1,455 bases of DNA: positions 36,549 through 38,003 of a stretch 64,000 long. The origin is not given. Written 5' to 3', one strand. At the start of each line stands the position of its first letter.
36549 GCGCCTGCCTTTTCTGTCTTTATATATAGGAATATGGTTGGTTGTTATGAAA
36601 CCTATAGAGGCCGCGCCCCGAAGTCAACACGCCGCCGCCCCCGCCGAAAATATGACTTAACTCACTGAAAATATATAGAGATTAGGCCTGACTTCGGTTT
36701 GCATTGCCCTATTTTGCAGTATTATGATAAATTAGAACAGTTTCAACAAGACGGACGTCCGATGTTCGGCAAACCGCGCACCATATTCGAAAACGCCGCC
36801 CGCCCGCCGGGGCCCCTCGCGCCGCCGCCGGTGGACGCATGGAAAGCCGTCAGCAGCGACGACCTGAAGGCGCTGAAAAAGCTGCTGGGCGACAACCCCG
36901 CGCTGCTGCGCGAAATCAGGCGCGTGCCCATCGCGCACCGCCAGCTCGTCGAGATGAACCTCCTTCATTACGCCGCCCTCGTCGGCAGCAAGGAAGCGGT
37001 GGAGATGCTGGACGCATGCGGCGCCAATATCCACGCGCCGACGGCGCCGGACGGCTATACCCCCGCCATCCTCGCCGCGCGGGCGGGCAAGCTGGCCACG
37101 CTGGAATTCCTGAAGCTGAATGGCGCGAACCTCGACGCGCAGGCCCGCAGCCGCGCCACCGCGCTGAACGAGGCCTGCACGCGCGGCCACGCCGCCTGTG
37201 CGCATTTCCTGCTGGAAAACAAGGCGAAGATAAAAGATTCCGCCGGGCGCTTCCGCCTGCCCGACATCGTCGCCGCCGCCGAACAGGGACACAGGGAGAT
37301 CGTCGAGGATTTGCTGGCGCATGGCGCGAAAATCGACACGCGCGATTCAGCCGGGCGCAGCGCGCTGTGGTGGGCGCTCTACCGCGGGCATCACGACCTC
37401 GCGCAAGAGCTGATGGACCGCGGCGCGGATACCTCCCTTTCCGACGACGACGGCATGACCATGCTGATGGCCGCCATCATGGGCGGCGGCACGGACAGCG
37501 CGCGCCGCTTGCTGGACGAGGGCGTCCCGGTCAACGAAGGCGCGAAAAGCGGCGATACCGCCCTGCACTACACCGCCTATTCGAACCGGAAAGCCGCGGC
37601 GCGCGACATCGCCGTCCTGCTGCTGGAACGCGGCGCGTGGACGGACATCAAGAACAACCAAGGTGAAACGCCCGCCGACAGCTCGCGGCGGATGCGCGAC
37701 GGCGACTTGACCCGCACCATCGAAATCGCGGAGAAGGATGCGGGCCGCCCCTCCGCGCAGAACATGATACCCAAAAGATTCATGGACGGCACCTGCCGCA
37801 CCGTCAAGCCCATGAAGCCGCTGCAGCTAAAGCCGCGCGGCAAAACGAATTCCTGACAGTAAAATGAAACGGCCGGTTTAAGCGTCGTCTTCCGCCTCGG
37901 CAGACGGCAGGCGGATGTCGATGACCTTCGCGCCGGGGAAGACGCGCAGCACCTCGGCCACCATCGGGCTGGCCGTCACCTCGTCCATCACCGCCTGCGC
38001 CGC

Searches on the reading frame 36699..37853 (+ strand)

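Call 67: search_protein_families(library=pfam, proteins=[window:36699-37853:+], max_evalue=0.01)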
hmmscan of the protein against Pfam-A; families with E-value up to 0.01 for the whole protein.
window:36699-37853:+ (385 aa): 7 families
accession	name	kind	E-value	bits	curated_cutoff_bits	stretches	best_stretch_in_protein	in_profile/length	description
PF12796.13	Ank_2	-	1.5e-37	128.5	27.3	4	89-179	1-87/90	Ankyrin repeats (3 copies)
PF00023.36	Ank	-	1.7e-29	100.6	21.1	2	219-249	2-32/33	Ankyrin repeat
PF13637.12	Ank_4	-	9.5e-24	83.4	22.7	4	191-236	2-47/50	Ankyrin repeats (many copies)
PF13606.12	Ank_3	-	2.1e-21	73.8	22.3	0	219-244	2-27/30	Ankyrin repeat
PF13857.12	Ank_5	-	2.6e-17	63.1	27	1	240-291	3-55/56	Ankyrin repeats (many copies)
PF24521.3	Ank_KRIT1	-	1.4e-05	25.3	80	1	153-210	19-70/149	KRIT1 ankyrin-repeats domain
PF23745.1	ANK_LRRK2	-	0.0043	17.3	27.5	0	146-241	25-115/130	LRRK2 ANK repeat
